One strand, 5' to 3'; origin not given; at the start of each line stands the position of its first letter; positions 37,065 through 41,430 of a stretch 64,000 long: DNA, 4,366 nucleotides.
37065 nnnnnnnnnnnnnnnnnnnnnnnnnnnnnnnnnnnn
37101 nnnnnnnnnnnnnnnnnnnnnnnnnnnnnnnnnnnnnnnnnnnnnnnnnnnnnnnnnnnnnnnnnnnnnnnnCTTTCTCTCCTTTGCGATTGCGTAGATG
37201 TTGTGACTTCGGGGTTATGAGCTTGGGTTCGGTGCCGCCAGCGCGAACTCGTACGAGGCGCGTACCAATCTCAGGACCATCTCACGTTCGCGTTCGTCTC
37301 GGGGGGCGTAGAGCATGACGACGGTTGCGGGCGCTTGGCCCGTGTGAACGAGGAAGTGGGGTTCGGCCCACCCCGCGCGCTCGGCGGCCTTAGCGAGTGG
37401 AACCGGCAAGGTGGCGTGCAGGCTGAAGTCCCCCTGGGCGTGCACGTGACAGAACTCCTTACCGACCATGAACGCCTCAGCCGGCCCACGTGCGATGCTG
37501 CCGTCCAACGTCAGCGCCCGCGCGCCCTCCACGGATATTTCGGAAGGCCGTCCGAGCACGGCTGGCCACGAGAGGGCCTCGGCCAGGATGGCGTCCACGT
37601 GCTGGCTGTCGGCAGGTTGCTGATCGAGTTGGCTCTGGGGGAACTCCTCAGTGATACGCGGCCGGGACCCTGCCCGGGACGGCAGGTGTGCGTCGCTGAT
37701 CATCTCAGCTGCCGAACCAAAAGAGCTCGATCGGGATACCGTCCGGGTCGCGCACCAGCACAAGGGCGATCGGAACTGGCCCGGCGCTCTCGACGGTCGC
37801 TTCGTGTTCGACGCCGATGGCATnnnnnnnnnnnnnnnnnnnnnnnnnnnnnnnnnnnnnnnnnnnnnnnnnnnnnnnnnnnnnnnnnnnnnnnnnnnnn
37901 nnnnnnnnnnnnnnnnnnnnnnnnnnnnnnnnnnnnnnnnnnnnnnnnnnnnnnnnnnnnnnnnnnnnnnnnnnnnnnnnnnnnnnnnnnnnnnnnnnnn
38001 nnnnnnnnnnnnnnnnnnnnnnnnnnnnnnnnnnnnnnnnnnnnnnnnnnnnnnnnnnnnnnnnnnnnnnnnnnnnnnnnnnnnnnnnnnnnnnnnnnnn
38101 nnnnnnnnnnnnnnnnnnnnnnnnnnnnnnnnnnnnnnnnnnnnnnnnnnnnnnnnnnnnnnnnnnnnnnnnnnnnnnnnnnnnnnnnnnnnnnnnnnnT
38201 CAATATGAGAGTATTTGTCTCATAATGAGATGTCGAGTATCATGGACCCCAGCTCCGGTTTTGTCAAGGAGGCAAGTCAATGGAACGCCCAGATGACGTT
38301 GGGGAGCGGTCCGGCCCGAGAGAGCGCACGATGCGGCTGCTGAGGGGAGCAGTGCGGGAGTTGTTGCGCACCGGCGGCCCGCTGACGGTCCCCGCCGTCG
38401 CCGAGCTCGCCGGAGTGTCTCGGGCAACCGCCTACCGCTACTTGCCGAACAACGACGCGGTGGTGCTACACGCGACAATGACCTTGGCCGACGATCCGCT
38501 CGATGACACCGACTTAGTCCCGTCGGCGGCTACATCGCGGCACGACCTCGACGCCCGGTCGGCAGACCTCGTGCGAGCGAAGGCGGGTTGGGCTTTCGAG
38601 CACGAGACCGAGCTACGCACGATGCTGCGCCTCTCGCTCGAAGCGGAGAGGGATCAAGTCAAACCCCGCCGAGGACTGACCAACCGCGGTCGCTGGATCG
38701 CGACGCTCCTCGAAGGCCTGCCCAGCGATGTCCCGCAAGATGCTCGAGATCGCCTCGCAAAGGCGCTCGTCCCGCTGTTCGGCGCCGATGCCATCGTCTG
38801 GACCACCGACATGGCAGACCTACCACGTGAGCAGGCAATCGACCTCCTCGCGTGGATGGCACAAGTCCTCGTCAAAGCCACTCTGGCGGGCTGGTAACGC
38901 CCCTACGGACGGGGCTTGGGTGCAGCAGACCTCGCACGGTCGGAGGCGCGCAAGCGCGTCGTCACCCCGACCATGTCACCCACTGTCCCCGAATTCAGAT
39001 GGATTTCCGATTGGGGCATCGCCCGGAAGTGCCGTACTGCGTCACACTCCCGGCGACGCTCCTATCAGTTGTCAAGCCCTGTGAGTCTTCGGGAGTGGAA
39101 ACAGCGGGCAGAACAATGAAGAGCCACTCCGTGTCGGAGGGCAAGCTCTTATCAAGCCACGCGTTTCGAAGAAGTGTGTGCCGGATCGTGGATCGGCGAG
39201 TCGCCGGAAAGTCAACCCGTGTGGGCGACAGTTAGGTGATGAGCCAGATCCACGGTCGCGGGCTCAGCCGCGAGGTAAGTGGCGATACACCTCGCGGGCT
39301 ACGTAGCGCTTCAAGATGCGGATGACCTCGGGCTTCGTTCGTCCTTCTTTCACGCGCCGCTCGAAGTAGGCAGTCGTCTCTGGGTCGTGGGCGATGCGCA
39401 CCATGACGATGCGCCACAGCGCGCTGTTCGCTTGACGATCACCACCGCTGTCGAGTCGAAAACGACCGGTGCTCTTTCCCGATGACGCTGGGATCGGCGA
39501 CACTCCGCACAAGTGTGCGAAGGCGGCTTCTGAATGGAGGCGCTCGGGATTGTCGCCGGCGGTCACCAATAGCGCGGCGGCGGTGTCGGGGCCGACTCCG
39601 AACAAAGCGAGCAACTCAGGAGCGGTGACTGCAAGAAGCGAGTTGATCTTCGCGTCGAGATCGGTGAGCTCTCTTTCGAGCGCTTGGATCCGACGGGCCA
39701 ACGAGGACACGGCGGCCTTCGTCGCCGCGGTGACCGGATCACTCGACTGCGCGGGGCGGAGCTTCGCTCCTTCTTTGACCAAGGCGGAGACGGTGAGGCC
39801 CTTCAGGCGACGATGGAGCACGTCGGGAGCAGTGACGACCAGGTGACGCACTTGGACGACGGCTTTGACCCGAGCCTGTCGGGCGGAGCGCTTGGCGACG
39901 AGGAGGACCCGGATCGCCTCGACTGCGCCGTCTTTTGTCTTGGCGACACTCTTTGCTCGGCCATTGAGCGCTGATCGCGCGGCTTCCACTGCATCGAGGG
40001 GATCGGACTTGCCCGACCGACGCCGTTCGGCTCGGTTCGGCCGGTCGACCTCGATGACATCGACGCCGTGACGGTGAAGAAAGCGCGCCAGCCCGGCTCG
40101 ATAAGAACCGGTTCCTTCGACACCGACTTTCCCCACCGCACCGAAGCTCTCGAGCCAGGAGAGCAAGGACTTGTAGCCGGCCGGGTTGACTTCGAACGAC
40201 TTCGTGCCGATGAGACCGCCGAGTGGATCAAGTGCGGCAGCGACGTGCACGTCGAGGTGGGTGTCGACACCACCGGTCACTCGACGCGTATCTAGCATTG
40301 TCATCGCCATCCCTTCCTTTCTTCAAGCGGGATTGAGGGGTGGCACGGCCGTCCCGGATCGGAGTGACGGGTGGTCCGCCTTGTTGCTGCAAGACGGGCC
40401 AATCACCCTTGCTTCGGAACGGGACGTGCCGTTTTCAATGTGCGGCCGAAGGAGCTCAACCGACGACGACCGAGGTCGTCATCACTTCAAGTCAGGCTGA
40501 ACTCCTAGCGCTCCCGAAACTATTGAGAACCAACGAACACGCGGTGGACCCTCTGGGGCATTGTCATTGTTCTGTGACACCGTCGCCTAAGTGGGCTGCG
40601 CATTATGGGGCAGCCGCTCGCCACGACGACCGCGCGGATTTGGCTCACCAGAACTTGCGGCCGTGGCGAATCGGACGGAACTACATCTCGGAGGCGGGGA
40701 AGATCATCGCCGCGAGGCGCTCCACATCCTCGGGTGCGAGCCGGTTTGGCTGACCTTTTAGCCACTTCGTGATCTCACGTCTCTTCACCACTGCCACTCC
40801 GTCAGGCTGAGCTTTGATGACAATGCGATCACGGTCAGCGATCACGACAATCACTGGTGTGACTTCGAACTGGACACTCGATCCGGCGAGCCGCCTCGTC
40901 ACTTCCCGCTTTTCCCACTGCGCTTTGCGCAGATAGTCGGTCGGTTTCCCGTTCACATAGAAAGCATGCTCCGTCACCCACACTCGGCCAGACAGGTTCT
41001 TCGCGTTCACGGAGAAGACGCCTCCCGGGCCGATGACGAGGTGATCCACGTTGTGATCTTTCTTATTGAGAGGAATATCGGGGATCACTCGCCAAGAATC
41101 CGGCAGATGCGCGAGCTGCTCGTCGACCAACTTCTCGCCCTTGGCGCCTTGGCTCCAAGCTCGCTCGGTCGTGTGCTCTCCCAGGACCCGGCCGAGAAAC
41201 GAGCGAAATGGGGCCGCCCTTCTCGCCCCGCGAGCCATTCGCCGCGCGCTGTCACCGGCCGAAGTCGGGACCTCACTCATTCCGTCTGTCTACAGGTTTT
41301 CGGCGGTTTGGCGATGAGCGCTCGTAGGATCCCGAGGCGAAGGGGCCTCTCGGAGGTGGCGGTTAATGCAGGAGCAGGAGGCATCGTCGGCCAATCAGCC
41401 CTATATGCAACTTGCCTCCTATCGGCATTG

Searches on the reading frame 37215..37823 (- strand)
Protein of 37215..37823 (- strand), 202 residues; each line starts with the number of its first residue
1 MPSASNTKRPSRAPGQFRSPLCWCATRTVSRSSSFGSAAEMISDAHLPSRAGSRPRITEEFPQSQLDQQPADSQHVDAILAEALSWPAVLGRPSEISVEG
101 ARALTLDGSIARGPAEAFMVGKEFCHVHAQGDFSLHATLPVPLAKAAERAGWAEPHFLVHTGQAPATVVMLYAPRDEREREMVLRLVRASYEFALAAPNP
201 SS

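Call 15: search_protein_families(library=pfam, proteins=[window:37215-37823:-], max_evalue=0.01)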
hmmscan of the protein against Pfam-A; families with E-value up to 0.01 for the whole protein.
window:37215-37823:- (202 aa): 1 family
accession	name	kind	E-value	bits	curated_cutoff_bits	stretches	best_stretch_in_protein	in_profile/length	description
PF17648.7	Luciferase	-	1.1e-17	64.4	23.7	1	121-190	1-63/63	Luciferase domain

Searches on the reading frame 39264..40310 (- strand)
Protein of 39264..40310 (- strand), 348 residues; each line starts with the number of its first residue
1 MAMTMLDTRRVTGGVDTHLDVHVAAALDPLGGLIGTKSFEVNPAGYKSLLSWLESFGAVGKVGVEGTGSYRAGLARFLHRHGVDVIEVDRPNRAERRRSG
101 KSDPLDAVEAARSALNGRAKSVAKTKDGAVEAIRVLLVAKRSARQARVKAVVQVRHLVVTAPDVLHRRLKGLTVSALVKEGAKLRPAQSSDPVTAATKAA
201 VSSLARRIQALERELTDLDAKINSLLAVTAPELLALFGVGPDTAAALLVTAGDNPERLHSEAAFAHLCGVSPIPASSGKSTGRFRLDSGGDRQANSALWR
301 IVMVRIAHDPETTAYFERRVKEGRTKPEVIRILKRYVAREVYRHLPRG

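Call 42: search_protein_families(library=pfam, proteins=[window:39264-40310:-], max_evalue=0.001)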
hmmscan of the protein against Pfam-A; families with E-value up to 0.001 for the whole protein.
window:39264-40310:- (348 aa): 2 families
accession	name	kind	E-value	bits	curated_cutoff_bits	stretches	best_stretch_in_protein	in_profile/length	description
PF01548.23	DEDD_Tnp_IS110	-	7.4e-19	68.5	29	1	14-158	2-150/155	Transposase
PF02371.22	Transposase_20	-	1.2e-17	64.5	21.3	1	233-316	4-86/87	Transposase IS116/IS110/IS902 family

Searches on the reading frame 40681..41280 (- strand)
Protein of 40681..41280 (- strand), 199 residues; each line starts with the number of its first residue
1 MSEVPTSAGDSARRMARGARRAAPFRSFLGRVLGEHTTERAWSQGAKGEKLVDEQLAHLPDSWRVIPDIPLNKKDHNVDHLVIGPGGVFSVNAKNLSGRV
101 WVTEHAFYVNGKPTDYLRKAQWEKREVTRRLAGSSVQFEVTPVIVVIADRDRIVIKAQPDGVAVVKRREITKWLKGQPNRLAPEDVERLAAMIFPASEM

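Call 42: search_protein_families(library=pfam, proteins=[window:40681-41280:-], max_evalue=0.001)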
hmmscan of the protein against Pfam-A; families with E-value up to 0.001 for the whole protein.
window:40681-41280:- (199 aa): 1 family
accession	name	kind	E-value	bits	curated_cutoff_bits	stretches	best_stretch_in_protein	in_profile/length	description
PF08378.17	NERD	-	1.5e-15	58.1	22.1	1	45-146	2-110/111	Nuclease-related domain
